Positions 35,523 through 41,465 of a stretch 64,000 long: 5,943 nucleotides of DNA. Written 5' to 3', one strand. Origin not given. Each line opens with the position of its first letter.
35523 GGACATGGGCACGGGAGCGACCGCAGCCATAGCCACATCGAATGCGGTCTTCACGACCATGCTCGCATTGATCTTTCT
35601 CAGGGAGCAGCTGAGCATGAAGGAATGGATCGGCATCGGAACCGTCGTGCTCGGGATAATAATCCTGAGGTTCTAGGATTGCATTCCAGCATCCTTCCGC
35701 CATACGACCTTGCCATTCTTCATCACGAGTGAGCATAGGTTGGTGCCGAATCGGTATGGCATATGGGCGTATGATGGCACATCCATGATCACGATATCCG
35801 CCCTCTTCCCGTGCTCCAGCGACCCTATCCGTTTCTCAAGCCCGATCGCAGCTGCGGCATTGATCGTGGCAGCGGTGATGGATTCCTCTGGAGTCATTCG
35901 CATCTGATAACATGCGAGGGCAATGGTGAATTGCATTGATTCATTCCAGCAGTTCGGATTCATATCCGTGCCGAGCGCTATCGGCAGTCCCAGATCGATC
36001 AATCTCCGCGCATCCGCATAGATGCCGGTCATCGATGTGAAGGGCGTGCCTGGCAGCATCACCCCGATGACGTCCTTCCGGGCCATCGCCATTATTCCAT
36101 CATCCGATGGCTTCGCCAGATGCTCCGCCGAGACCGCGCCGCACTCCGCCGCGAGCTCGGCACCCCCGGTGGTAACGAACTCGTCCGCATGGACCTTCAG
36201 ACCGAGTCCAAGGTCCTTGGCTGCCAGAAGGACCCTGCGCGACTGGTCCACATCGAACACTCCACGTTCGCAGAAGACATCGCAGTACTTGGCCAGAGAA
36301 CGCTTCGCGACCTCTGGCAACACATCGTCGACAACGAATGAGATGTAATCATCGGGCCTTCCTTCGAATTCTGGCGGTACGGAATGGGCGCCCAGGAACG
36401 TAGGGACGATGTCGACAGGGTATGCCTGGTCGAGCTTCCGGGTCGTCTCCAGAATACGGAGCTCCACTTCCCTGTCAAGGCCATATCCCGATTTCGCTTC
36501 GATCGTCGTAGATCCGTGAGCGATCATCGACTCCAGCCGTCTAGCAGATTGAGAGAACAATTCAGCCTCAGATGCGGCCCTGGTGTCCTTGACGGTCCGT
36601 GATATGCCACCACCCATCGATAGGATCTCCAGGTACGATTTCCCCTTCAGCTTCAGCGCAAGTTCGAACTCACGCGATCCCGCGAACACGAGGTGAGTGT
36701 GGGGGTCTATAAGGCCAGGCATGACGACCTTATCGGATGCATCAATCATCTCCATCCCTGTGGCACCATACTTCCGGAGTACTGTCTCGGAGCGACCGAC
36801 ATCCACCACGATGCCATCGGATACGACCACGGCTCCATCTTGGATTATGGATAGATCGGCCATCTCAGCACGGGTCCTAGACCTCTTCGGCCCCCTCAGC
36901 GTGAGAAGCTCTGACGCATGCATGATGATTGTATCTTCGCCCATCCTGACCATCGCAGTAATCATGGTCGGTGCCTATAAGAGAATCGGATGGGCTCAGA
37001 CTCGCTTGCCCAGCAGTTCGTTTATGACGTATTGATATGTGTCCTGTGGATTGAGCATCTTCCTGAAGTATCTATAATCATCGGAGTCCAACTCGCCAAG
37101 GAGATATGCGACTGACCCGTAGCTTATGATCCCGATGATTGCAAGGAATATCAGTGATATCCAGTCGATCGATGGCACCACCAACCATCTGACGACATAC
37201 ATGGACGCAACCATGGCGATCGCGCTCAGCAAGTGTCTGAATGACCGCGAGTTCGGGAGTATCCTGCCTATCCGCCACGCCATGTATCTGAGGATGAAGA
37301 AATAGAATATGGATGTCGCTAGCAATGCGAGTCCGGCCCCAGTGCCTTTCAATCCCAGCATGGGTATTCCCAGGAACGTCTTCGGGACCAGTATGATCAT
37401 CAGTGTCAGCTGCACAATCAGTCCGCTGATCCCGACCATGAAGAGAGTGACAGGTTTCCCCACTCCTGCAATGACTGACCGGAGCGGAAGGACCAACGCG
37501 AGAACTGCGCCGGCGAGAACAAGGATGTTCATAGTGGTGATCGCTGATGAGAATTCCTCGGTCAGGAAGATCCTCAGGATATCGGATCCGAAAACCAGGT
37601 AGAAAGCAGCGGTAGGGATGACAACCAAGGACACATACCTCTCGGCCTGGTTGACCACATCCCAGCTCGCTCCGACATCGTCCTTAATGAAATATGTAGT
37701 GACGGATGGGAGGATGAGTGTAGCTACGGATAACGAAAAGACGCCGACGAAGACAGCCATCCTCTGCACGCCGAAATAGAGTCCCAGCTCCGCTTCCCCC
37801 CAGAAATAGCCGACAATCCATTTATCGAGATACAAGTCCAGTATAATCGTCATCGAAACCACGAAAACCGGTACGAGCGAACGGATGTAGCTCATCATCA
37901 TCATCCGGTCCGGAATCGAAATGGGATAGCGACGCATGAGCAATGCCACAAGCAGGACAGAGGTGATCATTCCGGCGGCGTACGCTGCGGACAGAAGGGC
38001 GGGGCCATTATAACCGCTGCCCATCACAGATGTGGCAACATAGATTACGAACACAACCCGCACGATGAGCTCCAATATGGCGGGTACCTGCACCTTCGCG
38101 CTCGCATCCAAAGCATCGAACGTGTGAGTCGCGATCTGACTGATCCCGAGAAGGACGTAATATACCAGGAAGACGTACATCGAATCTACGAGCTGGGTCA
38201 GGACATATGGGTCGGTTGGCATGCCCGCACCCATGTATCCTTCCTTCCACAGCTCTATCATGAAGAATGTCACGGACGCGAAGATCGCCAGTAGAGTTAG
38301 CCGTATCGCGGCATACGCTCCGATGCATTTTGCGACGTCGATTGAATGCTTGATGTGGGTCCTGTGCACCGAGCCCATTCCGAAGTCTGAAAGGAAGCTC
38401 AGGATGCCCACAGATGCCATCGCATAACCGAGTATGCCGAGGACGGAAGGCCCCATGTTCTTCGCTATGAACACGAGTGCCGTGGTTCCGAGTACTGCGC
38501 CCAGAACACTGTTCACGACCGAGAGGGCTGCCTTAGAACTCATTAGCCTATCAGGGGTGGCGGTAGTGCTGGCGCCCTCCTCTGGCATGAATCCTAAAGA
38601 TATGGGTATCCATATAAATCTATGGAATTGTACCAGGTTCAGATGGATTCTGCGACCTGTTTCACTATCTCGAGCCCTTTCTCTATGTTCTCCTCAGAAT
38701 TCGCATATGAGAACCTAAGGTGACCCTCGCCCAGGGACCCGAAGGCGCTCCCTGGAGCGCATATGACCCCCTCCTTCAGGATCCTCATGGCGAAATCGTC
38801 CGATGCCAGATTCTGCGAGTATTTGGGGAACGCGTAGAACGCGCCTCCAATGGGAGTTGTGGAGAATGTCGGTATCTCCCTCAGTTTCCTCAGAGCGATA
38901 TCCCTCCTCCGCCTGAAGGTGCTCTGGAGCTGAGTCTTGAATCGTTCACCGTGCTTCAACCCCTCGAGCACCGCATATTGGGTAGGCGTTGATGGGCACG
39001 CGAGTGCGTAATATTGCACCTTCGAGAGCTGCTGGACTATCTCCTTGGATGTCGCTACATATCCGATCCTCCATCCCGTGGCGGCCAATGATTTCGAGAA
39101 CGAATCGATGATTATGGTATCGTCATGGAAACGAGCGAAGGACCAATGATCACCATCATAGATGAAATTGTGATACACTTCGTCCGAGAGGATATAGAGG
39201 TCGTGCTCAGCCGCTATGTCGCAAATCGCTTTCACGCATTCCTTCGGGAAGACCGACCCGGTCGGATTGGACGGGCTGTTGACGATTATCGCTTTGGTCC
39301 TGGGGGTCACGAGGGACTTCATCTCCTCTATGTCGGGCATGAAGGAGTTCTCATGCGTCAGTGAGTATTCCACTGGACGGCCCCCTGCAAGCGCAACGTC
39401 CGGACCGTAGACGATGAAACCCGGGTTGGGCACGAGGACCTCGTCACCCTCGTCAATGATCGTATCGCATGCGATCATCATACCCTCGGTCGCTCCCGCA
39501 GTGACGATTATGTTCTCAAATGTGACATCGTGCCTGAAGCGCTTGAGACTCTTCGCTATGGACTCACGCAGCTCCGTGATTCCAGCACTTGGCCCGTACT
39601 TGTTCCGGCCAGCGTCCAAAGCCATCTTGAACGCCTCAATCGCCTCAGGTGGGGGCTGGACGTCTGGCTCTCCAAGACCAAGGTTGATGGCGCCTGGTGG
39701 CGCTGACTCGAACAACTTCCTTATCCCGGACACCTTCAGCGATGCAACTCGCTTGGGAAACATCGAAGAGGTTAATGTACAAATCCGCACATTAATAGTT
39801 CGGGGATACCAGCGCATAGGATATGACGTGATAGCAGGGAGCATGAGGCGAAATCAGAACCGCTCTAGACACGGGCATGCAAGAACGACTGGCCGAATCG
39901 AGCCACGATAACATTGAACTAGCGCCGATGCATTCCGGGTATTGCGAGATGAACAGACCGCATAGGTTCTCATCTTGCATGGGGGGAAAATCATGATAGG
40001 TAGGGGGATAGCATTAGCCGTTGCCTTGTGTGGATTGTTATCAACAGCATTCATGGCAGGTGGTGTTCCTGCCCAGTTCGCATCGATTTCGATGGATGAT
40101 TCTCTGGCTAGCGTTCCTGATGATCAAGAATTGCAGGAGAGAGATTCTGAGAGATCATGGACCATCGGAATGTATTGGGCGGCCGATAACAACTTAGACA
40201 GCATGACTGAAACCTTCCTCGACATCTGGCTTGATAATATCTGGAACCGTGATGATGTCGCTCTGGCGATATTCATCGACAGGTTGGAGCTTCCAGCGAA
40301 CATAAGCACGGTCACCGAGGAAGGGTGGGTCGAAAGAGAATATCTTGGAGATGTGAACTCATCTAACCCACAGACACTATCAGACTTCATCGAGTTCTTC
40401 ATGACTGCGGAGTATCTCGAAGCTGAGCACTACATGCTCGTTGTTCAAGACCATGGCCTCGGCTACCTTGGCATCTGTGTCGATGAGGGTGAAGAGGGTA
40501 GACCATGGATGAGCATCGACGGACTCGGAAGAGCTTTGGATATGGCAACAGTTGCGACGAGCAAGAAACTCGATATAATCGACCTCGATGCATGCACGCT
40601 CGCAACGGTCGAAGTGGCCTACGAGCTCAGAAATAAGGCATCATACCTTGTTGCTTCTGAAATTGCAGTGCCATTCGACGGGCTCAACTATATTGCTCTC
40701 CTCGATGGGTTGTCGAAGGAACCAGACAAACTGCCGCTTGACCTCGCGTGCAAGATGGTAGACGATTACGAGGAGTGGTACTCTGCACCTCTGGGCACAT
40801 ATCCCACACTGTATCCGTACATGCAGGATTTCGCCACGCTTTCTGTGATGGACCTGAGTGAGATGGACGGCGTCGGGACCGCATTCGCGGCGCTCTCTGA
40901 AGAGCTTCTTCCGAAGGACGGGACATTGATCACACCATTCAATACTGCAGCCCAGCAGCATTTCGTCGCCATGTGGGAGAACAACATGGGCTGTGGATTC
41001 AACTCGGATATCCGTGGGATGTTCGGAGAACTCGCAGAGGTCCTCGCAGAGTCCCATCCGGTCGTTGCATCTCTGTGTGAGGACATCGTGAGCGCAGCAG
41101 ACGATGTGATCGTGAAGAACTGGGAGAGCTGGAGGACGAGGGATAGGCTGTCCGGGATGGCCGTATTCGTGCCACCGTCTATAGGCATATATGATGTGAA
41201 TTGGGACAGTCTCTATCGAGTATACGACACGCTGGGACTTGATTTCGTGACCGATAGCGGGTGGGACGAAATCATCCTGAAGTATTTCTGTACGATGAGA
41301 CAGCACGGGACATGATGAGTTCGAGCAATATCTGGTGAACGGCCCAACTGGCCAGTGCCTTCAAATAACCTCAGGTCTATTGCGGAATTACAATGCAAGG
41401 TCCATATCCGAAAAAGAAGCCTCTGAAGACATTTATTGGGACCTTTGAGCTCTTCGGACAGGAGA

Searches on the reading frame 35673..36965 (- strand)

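Call 64: search_protein_families(library=pfam, proteins=[window:35673-36965:-], max_evalue=0.00001)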
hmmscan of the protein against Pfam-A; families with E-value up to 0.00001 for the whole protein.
window:35673-36965:- (430 aa): 2 families
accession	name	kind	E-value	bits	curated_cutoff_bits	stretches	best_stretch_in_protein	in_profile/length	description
PF01979.26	Amidohydro_1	-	6.8e-23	81.9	25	1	80-421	1-345/345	Amidohydrolase family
PF07969.17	Amidohydro_3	-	3.2e-21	76.8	29.7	2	316-421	356-471/472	Amidohydrolase family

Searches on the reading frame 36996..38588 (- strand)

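Call 64: search_protein_families(library=pfam, proteins=[window:36996-38588:-], max_evalue=0.00001)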
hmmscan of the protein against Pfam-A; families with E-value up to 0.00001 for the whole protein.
window:36996-38588:- (530 aa): 1 family
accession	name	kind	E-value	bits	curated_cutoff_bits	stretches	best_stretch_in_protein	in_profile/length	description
PF01943.22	Polysacc_synt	-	2.2e-06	27.7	28.2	1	25-294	10-268/274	Polysaccharide biosynthesis protein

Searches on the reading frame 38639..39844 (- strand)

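Call 65: search_protein_families(library=pfam, proteins=[window:38639-39844:-], max_evalue=0.00001)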
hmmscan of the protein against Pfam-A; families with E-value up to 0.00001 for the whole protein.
window:38639-39844:- (401 aa): 3 families
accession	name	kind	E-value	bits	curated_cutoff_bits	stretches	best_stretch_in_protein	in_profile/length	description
PF00155.27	Aminotran_1_2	-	3e-66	224.5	19.7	1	52-392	3-359/361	Aminotransferase class I and II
PF01041.23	DegT_DnrJ_EryC1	-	3.9e-10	39.9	19.8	1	103-221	33-145/360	DegT/DnrJ/EryC1/StrS aminotransferase family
PF00266.25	Aminotran_5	-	2.9e-06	26.9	21.5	1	79-223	31-177/371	Aminotransferase class-V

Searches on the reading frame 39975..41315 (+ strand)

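Call 65: search_protein_families(library=pfam, proteins=[window:39975-41315:+], max_evalue=0.00001)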
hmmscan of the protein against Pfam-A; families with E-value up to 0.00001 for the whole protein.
window:39975-41315:+ (446 aa): 1 family
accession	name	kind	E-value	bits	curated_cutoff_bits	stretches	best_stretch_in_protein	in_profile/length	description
PF03415.19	Peptidase_C11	-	1.4e-35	123.9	25.8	1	67-433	2-355/359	Clostripain family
